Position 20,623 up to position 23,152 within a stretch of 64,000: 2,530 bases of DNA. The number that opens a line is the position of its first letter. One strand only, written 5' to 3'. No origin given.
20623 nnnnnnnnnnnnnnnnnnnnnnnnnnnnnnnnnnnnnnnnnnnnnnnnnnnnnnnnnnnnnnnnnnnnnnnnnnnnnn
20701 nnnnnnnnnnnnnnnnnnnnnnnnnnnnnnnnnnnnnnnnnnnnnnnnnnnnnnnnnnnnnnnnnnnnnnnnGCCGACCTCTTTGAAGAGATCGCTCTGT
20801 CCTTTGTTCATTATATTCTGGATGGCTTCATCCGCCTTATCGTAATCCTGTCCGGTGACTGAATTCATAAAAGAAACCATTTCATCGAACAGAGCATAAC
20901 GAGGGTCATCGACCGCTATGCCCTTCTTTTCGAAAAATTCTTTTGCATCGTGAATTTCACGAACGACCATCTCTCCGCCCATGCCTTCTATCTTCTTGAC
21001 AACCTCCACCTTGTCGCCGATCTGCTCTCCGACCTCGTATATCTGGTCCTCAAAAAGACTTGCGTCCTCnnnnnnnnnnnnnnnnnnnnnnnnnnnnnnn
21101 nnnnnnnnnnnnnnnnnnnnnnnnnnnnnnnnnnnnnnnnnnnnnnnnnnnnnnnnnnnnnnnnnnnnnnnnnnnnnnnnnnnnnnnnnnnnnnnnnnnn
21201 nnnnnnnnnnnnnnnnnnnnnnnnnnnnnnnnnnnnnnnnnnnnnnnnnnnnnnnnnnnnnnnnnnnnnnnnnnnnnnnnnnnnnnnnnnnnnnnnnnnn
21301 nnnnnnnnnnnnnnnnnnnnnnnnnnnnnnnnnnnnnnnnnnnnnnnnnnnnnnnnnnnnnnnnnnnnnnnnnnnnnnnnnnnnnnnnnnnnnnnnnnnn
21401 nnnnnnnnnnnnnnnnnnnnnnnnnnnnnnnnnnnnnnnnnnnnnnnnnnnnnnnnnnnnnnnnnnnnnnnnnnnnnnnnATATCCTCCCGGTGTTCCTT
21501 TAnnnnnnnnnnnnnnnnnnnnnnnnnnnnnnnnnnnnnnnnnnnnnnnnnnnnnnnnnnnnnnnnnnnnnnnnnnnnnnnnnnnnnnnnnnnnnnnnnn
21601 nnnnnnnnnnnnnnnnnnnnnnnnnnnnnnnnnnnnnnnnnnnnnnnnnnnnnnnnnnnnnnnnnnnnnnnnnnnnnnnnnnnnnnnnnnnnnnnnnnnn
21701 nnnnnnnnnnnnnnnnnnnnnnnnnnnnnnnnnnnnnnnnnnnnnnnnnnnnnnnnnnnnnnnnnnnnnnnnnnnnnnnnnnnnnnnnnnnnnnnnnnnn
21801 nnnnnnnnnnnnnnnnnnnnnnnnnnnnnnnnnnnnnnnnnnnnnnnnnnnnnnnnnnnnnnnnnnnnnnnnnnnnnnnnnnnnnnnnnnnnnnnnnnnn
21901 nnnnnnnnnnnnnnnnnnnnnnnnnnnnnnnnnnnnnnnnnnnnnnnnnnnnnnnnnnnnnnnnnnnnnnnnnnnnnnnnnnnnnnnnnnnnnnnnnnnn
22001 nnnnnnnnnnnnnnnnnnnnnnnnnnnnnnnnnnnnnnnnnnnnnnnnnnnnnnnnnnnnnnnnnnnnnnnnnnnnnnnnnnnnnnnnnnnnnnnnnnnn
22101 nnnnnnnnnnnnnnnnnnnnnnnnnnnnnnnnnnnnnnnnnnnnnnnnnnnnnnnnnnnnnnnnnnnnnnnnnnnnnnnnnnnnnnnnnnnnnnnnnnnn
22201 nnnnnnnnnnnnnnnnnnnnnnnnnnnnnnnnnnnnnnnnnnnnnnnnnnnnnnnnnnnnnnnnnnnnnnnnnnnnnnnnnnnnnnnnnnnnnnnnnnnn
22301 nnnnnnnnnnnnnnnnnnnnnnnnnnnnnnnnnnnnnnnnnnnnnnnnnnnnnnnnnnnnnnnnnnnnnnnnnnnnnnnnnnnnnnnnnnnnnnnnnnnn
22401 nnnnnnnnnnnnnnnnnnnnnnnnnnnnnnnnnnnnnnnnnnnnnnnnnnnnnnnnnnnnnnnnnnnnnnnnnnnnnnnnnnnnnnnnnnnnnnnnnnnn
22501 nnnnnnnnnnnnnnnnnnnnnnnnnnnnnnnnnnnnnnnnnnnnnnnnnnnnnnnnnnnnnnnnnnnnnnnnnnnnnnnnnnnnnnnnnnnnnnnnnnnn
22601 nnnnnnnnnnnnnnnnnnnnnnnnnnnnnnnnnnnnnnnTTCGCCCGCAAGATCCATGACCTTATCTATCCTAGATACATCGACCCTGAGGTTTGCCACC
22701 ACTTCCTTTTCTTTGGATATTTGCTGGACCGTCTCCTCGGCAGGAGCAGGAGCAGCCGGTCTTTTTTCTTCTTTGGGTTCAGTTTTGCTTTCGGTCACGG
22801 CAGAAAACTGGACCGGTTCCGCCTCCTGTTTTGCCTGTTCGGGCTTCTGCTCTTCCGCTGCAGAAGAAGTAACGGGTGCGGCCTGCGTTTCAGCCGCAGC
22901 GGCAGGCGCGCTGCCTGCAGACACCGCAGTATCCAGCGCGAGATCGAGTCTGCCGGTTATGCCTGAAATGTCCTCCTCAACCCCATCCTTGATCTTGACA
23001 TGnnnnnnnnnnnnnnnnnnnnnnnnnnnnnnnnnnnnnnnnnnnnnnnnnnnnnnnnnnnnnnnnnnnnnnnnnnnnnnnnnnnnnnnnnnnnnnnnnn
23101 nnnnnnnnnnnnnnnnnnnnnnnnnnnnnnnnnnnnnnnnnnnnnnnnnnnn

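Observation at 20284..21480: CheW domain fused to a CheZ phosphatase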

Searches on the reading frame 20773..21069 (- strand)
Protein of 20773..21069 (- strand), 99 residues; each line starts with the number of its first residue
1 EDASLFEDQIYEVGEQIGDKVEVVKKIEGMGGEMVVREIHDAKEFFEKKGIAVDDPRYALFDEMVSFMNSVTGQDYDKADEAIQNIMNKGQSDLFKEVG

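Call 47: search_protein_families(library=pfam, proteins=[window:20773-21069:-], max_evalue=10)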
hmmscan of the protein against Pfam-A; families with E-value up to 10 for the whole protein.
seq(99 aa): 1 family
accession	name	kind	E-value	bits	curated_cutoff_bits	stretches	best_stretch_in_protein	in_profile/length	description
PF21523.3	ParM_N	-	0.073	13.6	27.4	1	27-66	119-158/159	Plasmid segregation protein ParM, C-terminal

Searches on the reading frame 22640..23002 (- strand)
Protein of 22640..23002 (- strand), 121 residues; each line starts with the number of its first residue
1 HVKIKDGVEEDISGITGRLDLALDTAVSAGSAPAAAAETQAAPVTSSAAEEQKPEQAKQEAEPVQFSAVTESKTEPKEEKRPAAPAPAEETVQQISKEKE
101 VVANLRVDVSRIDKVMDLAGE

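Call 47: search_protein_families(library=pfam, proteins=[window:22640-23002:-], max_evalue=10)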
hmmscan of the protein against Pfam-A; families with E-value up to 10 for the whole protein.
seq(121 aa): 3 families
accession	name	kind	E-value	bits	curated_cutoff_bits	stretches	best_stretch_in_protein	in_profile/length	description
PF02895.20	H-kinase_dim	-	0.005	17.7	23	1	105-121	4-20/68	Signal transducing histidine kinase, homodimeric domain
PF02862.22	DDHD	-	0.14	12.7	28.3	1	27-113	129-221/258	DDHD domain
PF11748.13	DUF3306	-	4.8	8.4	25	1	39-110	15-84/120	Protein of unknown function (DUF3306)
